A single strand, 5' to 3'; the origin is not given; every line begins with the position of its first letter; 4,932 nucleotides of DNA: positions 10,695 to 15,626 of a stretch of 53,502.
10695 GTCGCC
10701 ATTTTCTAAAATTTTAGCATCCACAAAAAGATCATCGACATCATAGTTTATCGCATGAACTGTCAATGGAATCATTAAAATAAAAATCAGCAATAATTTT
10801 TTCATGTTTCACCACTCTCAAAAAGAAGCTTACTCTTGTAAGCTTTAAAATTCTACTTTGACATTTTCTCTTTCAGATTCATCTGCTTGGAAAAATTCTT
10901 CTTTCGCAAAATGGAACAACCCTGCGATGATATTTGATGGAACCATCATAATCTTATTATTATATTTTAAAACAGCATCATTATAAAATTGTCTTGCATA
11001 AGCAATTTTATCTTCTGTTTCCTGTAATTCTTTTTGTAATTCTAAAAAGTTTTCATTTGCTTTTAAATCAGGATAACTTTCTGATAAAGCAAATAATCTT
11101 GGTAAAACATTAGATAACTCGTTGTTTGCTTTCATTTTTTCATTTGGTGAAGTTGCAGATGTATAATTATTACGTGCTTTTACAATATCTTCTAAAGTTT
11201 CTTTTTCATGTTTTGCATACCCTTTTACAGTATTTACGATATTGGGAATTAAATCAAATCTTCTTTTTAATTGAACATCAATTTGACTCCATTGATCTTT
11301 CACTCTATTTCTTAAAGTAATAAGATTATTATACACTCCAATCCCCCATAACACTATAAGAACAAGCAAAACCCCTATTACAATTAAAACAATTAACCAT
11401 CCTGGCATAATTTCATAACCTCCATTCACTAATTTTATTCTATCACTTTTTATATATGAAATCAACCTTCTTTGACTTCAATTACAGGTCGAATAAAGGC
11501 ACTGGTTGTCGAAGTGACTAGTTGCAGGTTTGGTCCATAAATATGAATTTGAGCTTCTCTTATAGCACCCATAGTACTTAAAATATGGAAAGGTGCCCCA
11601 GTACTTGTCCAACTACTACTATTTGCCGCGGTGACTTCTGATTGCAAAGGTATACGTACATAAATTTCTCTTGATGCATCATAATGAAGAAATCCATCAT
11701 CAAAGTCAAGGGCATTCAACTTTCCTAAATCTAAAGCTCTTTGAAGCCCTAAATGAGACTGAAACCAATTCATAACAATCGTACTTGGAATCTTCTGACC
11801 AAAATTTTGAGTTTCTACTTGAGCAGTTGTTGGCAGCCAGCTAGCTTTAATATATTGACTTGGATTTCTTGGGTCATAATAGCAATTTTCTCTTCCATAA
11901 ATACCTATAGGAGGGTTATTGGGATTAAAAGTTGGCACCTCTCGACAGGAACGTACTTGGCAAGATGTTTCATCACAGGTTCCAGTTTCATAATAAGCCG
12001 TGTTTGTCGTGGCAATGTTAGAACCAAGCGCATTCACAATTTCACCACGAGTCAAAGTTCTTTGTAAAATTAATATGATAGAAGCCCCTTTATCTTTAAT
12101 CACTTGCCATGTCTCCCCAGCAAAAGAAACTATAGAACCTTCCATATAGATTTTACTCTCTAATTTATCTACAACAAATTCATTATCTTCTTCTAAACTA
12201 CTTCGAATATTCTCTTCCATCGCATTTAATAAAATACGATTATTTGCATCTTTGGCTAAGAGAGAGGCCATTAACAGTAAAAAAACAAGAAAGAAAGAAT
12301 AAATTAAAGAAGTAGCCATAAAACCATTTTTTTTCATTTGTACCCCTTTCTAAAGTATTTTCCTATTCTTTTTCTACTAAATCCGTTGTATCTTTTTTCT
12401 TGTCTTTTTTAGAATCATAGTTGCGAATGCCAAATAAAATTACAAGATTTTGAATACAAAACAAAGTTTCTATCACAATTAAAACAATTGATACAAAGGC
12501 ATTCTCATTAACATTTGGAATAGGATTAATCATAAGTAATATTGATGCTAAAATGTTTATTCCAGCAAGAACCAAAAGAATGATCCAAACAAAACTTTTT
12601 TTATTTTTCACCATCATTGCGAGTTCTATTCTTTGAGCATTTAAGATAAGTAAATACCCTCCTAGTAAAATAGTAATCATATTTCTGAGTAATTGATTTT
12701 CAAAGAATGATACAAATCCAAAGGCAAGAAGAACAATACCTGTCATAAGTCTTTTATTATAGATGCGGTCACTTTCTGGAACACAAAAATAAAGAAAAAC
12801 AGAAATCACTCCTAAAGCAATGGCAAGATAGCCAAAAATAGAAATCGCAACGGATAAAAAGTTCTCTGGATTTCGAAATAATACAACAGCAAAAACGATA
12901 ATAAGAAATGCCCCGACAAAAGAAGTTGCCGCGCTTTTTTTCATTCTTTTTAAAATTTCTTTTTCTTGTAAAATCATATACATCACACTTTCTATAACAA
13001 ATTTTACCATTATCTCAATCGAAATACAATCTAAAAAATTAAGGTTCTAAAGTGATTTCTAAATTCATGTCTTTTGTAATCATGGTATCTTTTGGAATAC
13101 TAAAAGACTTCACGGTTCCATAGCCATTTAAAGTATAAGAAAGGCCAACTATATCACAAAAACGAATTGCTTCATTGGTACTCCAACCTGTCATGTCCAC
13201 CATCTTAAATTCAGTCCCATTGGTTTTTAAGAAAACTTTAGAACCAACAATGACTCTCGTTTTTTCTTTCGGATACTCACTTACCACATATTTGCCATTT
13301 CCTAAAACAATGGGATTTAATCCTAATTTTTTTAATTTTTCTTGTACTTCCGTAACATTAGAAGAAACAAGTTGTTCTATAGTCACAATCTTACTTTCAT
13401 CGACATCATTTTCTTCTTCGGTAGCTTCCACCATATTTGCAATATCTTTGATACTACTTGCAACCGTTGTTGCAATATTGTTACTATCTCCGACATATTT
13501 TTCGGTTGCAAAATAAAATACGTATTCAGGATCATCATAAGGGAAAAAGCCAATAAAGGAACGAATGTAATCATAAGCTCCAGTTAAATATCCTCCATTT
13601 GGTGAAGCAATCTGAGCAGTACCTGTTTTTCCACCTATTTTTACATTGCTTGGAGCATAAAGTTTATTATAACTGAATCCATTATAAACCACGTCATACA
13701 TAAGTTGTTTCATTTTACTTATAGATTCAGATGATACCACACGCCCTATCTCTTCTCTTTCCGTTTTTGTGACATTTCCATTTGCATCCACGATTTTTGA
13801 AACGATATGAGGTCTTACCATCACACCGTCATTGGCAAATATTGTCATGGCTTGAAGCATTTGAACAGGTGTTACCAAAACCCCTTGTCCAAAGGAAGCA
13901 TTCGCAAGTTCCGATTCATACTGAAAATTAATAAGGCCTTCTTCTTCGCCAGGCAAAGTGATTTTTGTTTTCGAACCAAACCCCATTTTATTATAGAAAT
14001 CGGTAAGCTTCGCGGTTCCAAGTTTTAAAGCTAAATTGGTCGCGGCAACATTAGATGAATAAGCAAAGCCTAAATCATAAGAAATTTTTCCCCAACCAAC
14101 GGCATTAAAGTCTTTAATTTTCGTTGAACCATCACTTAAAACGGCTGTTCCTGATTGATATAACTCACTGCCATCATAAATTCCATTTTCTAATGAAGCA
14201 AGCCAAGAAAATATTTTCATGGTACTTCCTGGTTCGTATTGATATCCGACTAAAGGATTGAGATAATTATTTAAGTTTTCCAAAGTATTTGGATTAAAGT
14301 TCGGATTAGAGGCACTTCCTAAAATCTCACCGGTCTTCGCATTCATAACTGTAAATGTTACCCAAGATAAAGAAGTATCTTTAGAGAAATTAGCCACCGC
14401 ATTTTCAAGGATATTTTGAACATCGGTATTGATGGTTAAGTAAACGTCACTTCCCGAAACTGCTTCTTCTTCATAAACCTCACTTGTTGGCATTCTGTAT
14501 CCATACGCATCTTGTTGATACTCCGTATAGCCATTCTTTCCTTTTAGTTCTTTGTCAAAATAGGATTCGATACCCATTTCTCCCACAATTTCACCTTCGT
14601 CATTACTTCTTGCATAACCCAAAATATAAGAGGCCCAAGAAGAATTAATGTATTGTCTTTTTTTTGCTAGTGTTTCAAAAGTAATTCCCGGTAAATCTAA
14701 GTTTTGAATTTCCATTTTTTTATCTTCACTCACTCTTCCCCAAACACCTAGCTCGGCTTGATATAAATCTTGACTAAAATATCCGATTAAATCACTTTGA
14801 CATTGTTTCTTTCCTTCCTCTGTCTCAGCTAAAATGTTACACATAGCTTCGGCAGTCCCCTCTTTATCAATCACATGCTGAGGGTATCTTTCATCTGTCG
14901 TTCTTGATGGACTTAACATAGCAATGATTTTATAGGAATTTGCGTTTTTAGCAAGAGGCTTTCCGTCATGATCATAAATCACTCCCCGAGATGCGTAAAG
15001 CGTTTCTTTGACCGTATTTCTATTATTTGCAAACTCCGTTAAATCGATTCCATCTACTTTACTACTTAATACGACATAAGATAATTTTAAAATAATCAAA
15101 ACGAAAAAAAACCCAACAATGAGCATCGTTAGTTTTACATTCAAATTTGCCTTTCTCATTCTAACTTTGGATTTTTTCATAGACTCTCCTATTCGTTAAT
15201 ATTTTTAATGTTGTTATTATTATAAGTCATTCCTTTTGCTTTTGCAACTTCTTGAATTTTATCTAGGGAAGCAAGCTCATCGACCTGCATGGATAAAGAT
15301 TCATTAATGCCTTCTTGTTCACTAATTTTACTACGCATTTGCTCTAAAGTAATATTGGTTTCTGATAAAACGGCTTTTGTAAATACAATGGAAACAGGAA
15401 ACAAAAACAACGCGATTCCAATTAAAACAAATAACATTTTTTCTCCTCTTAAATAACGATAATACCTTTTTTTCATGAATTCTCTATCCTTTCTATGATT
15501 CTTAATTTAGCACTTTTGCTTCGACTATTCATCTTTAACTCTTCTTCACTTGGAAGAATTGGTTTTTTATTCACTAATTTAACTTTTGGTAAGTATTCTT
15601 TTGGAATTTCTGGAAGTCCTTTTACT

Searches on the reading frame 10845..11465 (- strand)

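Call 57: search_protein_families(library=pfam, proteins=[window:10845-11465:-], max_evalue=0.001)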
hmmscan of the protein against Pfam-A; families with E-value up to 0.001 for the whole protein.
window:10845-11465:- (206 aa): 1 family
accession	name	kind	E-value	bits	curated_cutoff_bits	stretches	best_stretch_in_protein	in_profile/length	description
PF04011.17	LemA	-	4.5e-63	212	26.2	1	58-206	1-149/149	LemA family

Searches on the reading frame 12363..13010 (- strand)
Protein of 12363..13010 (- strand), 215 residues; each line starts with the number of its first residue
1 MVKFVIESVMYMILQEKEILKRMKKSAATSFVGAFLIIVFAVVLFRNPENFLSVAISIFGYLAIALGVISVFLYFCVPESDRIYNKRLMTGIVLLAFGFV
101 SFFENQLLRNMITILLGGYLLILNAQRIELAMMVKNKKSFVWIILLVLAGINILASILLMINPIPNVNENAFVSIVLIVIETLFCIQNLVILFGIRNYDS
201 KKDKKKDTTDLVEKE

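Call 37: search_protein_families(library=pfam, proteins=[window:12363-13010:-], max_evalue=0.001)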
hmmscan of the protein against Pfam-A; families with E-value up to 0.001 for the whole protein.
window:12363-13010:- (215 aa): 1 family
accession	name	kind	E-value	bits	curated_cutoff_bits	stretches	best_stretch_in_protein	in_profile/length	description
PF03729.18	DUF308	-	0.0004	21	25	1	35-103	4-73/73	Short repeat of unknown function (DUF308)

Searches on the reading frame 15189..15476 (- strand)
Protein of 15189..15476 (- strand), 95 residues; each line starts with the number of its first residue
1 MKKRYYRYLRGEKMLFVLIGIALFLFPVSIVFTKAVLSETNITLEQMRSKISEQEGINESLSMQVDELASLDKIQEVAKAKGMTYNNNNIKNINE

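Call 57: search_protein_families(library=pfam, proteins=[window:15189-15476:-], max_evalue=0.001)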
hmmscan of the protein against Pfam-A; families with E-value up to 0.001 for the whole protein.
window:15189-15476:- (95 aa): 1 family
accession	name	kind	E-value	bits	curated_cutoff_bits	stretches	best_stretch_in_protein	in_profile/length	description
PF04977.20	DivIC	-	8.2e-05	22.8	28.9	1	21-90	3-74/80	Septum formation initiator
